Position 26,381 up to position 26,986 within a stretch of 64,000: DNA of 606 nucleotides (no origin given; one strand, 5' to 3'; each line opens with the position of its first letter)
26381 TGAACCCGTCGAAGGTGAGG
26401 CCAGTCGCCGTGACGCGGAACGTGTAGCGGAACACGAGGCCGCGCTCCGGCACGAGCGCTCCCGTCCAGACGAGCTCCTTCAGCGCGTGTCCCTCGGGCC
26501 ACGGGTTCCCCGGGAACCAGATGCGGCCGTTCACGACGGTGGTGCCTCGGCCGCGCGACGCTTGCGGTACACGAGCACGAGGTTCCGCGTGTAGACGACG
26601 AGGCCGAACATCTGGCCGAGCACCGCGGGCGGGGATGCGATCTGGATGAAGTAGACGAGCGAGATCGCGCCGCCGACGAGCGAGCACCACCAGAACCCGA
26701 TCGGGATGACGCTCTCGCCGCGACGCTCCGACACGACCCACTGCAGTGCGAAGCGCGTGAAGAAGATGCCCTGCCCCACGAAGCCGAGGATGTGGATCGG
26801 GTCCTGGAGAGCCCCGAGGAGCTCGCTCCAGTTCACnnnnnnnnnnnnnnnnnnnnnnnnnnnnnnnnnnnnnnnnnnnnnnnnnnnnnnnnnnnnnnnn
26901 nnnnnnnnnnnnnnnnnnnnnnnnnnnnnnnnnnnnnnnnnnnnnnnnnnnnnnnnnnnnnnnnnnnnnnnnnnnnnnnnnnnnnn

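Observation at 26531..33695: Polyprenyl-phosphate glycosylation module with four tandem, alternately oriented GT-C (ArnT/PMT-like) paralogs next to a GT2/LAB_N pair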

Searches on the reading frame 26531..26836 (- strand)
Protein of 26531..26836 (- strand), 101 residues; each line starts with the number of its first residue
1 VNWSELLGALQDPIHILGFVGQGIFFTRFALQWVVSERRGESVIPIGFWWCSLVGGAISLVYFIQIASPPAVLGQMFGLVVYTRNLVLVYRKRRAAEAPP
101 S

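Call 6: search_protein_families(library=pfam, proteins=[window:26531-26836:-], max_evalue=0.01)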
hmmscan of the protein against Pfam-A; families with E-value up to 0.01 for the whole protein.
window:26531-26836:- (101 aa): 1 family
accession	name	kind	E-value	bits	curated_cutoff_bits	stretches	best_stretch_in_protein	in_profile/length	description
PF07578.16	LAB_N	-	1.2e-26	93.1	26.7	1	17-87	1-71/71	Lipid A Biosynthesis N-terminal domain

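Call 7: search_protein_families(library=ncbifam, proteins=[window:26531-26836:-], max_evalue=0.01)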
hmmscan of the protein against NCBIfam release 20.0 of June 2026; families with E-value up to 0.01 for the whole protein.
window:26531-26836:- (101 aa): 1 family
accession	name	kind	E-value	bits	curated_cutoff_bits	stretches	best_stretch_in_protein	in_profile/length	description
NF002173.0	PRK01021.1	equivalog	2.5e-15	56.1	1033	1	15-96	141-222/610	lipid-A-disaccharide synthase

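Call 33: list_cluster_members(proteins=[P0003, P0001, window:26531-26836:-, window:30703-32175:+, window:27731-28957:+])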
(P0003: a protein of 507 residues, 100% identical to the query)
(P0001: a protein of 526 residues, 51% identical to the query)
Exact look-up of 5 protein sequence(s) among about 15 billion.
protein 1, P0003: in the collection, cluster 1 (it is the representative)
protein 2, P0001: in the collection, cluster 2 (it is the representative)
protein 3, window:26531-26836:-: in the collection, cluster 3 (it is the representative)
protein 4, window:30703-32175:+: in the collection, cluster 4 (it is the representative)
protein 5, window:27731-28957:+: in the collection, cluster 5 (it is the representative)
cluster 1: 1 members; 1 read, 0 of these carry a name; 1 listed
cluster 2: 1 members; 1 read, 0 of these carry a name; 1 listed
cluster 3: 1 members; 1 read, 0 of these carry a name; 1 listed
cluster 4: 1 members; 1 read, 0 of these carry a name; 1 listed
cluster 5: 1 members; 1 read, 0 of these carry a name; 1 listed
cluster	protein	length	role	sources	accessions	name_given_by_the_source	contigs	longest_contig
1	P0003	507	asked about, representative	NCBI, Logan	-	-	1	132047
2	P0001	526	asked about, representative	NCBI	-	-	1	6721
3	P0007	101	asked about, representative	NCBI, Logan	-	-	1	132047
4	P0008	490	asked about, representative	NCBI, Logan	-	-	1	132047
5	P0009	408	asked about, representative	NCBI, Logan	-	-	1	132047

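Call 56: find_homologous_proteins(query=window:26531-26836:-, max_evalue=0.00001)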
Query window:26531-26836:- (101 aa): 44 proteins with E <= 0.00001 among 60 candidates.
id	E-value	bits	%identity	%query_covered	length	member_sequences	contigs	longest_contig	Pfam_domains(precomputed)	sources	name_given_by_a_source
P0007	3.1e-61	222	100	100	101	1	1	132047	PF07578.17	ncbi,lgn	-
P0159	5.1e-50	186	85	98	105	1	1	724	PF07578.17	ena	-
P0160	4.1e-42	160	70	97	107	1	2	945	PF07578.17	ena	-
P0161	1.3e-41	159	72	89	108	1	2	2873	PF07578.17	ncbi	-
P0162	2.4e-41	158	72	93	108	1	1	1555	PF07578.17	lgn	-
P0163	3.7e-41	157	70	93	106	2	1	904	PF07578.17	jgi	jgi:lipid-A-disaccharide synthase-like uncharacterized protein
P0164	1.2e-40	156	66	100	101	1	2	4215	PF07578.17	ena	-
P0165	2.7e-39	151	72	94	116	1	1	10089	PF07578.17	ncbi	-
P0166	1.5e-38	149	69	85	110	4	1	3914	PF07578.17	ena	-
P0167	5.2e-38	147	69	97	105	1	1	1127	PF07578.17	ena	-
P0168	5.9e-38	147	67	94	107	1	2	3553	PF07578.17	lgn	-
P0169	6.6e-35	137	64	96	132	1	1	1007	PF07578.17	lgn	-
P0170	1.4e-34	136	67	91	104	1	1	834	PF07578.17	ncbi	-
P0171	3.8e-34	135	64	90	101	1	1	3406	PF07578.17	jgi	-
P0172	1.7e-30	123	62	80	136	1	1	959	PF07578.17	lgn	-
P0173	6.0e-25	105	56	93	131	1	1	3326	PF07578.17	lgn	-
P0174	1.1e-23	101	57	81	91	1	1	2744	PF07578.17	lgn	-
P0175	1.3e-23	101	56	83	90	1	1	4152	PF07578.17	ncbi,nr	ncbi:MAG: lipid-A-disaccharide synthase N-terminal domain-containing protein [Lentisphaerae bacteriu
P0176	2.4e-23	100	57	81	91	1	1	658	PF07578.17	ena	-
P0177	2.9e-23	100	56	81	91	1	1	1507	PF07578.17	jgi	jgi:lipid-A-disaccharide synthase-like uncharacterized protein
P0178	8.4e-23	98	61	75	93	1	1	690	PF07578.17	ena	-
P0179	1.2e-22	98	52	86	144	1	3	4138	PF07578.17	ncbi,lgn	-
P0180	1.4e-22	98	60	81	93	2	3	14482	PF07578.17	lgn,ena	-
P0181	1.5e-22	97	53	89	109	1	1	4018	PF07578.17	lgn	-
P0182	2.0e-22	97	55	81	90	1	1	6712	PF07578.17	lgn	-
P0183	2.2e-22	97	54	81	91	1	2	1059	PF07578.17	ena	-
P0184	2.4e-22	97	54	81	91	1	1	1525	PF07578.17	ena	-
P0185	3.9e-22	96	54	80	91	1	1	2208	PF07578.17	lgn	-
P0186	4.9e-22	96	54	81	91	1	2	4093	PF07578.17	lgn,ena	-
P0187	5.9e-22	95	54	81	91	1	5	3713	PF07578.17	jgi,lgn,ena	jgi:lipid-A-disaccharide synthase-like uncharacterized protein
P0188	7.9e-22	95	54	81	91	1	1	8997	PF07578.17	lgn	-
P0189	8.7e-22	95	56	84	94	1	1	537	PF07578.17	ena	-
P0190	9.5e-22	95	52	81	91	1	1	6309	PF07578.17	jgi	jgi:lipid-A-disaccharide synthase-like uncharacterized protein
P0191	1.1e-21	95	51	85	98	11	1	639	PF07578.17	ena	-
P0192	1.1e-21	95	55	79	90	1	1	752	PF07578.17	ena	-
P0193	1.8e-21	94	53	80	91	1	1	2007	PF07578.17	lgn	-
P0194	2.1e-21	94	55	76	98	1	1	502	PF07578.17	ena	-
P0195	3.1e-20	90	50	95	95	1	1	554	PF07578.17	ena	-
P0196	5.8e-20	89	53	78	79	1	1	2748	PF07578.17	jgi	jgi:lipid-A-disaccharide synthase-like uncharacterized protein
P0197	7.1e-20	89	62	73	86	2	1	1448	PF07578.17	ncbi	-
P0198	5.1e-19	86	52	78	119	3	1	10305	PF07578.17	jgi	jgi:lipid-A-disaccharide synthase-like uncharacterized protein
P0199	1.1e-18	85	51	81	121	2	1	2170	PF07578.17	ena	-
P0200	7.2e-18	82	49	90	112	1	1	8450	PF07578.17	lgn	-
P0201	1.8e-15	75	44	93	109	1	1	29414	PF07578.17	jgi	jgi:lipid-A-disaccharide synthase-like uncharacterized protein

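Call 57: find_encoding_contigs(protein=P0165, flank=10000, max_places=2)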
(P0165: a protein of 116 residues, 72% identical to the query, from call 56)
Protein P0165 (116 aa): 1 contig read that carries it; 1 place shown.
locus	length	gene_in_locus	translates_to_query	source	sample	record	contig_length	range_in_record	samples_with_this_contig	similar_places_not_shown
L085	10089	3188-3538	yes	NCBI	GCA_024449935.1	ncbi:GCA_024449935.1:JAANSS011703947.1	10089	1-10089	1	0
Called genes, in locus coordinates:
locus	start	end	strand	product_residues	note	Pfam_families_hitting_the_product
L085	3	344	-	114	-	?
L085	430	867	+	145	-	-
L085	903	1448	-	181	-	-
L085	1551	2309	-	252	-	-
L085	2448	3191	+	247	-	PF00535:Glycos_transf_2, PF10111:Glyco_tranf_2_2 (weak)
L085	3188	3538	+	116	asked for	PF07578:LAB_N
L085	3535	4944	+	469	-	PF09594:GT87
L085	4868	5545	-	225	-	PF13563:2_5_RNA_ligase2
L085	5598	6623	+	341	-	PF00291:PALP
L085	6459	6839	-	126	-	-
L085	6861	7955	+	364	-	-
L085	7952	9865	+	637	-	-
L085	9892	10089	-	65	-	?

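Call 58: find_encoding_contigs(protein=P0180, flank=10000, max_places=2)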
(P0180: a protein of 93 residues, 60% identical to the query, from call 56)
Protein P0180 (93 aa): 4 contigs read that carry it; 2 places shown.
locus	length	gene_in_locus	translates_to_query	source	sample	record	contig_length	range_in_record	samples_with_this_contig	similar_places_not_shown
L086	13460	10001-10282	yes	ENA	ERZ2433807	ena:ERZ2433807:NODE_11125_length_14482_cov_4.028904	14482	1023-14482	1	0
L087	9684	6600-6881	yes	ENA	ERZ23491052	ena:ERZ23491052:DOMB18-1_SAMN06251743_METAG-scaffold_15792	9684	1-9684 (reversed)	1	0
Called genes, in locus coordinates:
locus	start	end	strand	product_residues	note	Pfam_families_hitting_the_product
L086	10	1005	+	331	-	PF12637:TSCPD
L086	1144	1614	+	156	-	PF02082:Rrf2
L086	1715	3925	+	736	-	PF00082:Peptidase_S8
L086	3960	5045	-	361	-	PF04055:Radical_SAM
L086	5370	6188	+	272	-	PF08543:Phos_pyr_kin, PF00294:PfkB (weak)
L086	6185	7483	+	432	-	PF05977:MFS_3 (weak), PF07690:MFS_1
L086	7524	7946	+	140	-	-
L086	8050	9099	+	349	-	-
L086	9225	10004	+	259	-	PF00535:Glycos_transf_2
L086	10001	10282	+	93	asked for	PF07578:LAB_N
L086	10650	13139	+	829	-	PF05547:Peptidase_M6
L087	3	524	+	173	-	?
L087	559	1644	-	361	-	PF04055:Radical_SAM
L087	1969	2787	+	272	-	PF08543:Phos_pyr_kin, PF00294:PfkB (weak)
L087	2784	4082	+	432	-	PF05977:MFS_3 (weak), PF07690:MFS_1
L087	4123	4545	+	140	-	-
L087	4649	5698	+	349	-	-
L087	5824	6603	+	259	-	PF00535:Glycos_transf_2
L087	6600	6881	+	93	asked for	PF07578:LAB_N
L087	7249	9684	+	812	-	?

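Call 70: predict_structure(alignment_id=A3)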
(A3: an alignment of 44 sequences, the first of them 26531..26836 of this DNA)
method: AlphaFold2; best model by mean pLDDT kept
length: 101 residues; sequences in the alignment: 44
mean_pLDDT: 84.3   pTM: 0.66
mean pLDDT of the five models: 84.3, 84.1, 84.1, 83.8, 82.8
residues with pLDDT >= 90: 23; 70-90: 76; 50-70: 2; < 50: 0
segments of 3 or more residues with pLDDT < 50: none
pLDDT, mean of each block of 10 residues (from residue 1): 75 78 81 82 82 91 90 90 90 85 69
secondary structure, 60 per line:
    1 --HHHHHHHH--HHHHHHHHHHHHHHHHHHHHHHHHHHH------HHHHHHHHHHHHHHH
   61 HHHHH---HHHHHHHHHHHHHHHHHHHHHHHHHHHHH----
elements in order: H3-10 H13-39 H46-65 H69-97

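Call 72: fold_search(model_id=the predicted structure, library=pdb)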
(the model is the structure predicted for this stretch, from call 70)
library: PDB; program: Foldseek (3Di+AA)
matches with E <= 10: 155; with E <= 0.001: 0
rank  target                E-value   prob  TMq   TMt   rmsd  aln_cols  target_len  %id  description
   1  4x5n_A                7.5e-01  0.84  0.50  0.55   7.2        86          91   23  Crystal structure of SemiSWEET in the inward-open and outward-open conformations (released 2015-01-21)
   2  4x5n_B                9.5e-01  0.66  0.45  0.49   7.2        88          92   23  Crystal structure of SemiSWEET in the inward-open and outward-open conformations (released 2015-01-21)
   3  4x5m_B                1.2e+00  0.72  0.49  0.53   7.1        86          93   23  Crystal structure of SemiSWEET in the inward-open conformation (released 2015-01-21)
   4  2w2u_A                1.2e+00  0.66  0.44  0.56   4.7        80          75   10  STRUCTURAL INSIGHT INTO THE INTERACTION BETWEEN ARCHAEAL ESCRT-III AND AAA-ATPASE (released 2009-07-14)
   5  4x5m_C                1.3e+00  0.66  0.49  0.53   7.1        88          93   23  Crystal structure of SemiSWEET in the inward-open conformation (released 2015-01-21)
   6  4rng_C                1.3e+00  0.47  0.42  0.51   7.3        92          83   14  Crystal structure of a bacterial homologue of SWEET transporters (released 2014-11-19)
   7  9dm3_MODEL_1_A        1.3e+00  0.44  0.42  0.35   5.3        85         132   13  De novo design of proteins that bind naphthalenediimides, powerful photooxidants with tunable photophysical pr (released 2025-03-05)
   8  8gjg_A                1.3e+00  0.33  0.42  0.31   7.0       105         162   14  De novo design of high-affinity protein binders to bioactive helical peptides (released 2024-01-10)
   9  4x5n_D                1.5e+00  0.51  0.47  0.51   6.9        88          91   22  Crystal structure of SemiSWEET in the inward-open and outward-open conformations (released 2015-01-21)
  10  5ctg_C                1.6e+00  0.51  0.44  0.22   6.7        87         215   15  The 3.1 A resolution structure of a eukaryotic SWEET transporter (released 2015-10-28)
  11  8xyv_B                1.8e+00  0.54  0.47  0.48   5.3        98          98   16  De novo designed protein 0705-5 (released 2024-10-02)
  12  7eeb_M                1.8e+00  0.33  0.45  0.41   6.1       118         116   12  Structure of the CatSpermasome (released 2021-07-28)
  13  5ctg_B                1.9e+00  0.54  0.48  0.24   6.6        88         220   18  The 3.1 A resolution structure of a eukaryotic SWEET transporter (released 2015-10-28)
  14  4qnc_A                2.0e+00  0.41  0.43  0.52   6.7        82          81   21  Crystal structure of a SemiSWEET in an occluded state (released 2014-09-10)
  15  8fbn_F                2.0e+00  0.15  0.30  0.17   8.3       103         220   13  Improving the secretion of designed protein assemblies through negative design of cryptic transmembrane domains (released 2023-03-22)
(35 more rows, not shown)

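Call 73: search_solved_structures(query=A3, max_evalue=10, show_alignments=2)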
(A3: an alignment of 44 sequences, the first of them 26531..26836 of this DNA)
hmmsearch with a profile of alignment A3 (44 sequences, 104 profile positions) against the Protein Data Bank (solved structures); distinct sequences matched with E-value up to 10: 8.
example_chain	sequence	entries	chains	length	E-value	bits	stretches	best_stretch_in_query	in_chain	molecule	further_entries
4x5m_A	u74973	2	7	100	0.034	17.3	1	13-96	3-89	Uncharacterized protein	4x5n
9kax_A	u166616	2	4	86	0.24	14.5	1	14-80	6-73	Sugar transporter SemiSWEET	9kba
4qnc_A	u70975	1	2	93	0.66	13.1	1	16-83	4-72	chemical transport protein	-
4rng_A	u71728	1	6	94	0.67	13.1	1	11-81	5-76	MtN3/saliva family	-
4l2h_A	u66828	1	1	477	1.3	12.2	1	23-48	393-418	Poly(ADP-ribose) glycohydrolase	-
4epp_A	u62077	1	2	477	1.3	12.2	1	23-48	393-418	Poly(ADP-ribose) glycohydrolase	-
4epq_A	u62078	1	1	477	1.3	12.2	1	23-48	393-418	Poly(ADP-ribose) glycohydrolase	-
5dtu_A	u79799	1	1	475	1.6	11.9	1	27-77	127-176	Prp28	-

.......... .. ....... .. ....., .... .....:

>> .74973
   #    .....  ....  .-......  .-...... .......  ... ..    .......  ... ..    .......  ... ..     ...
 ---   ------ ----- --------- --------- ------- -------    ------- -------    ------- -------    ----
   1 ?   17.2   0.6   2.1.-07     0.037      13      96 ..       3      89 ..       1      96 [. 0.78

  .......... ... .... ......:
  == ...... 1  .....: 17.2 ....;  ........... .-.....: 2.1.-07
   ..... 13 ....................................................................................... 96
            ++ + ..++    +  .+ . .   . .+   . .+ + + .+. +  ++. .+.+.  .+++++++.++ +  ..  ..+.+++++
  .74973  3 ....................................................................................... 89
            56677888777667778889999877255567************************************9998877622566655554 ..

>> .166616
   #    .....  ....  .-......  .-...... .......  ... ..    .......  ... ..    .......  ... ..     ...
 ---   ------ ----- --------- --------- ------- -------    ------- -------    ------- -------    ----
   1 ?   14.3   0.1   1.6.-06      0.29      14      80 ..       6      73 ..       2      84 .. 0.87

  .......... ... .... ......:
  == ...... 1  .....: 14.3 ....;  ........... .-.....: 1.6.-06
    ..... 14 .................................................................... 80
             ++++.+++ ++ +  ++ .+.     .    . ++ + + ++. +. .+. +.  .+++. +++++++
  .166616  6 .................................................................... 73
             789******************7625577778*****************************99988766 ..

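Call 78: find_encoding_contigs(protein=P0201, flank=6000, max_places=1)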
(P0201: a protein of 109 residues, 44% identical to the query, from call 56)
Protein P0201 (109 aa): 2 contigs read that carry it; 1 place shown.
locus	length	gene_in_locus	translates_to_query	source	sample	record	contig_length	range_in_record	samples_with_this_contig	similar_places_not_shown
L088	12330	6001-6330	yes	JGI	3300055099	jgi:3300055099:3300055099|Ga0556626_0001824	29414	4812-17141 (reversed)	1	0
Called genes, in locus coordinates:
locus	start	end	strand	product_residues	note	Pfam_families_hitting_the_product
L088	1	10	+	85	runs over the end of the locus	-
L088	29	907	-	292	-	PF01553:Acyltransferase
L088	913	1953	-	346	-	PF04321:RmlD_sub_bind, PF01370:Epimerase, PF16363:GDP_Man_Dehyd, PF01073:3Beta_HSD, PF02719:Polysacc_synt_2 (weak)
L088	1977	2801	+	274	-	PF04199:Cyclase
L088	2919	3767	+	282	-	PF08668:HDOD, PF01966:HD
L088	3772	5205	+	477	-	PF00512:HisKA, PF02518:HATPase_c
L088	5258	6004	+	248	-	PF00535:Glycos_transf_2, PF13641:Glyco_tranf_2_3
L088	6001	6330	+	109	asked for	PF07578:LAB_N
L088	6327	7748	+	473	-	PF02366:PMT, PF13231:PMT_2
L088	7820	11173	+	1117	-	PF08450:SGL (faint), PF10282:Lactonase (faint)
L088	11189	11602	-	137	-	PF00072:Response_reg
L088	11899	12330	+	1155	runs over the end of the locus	PF01804:Penicil_amidase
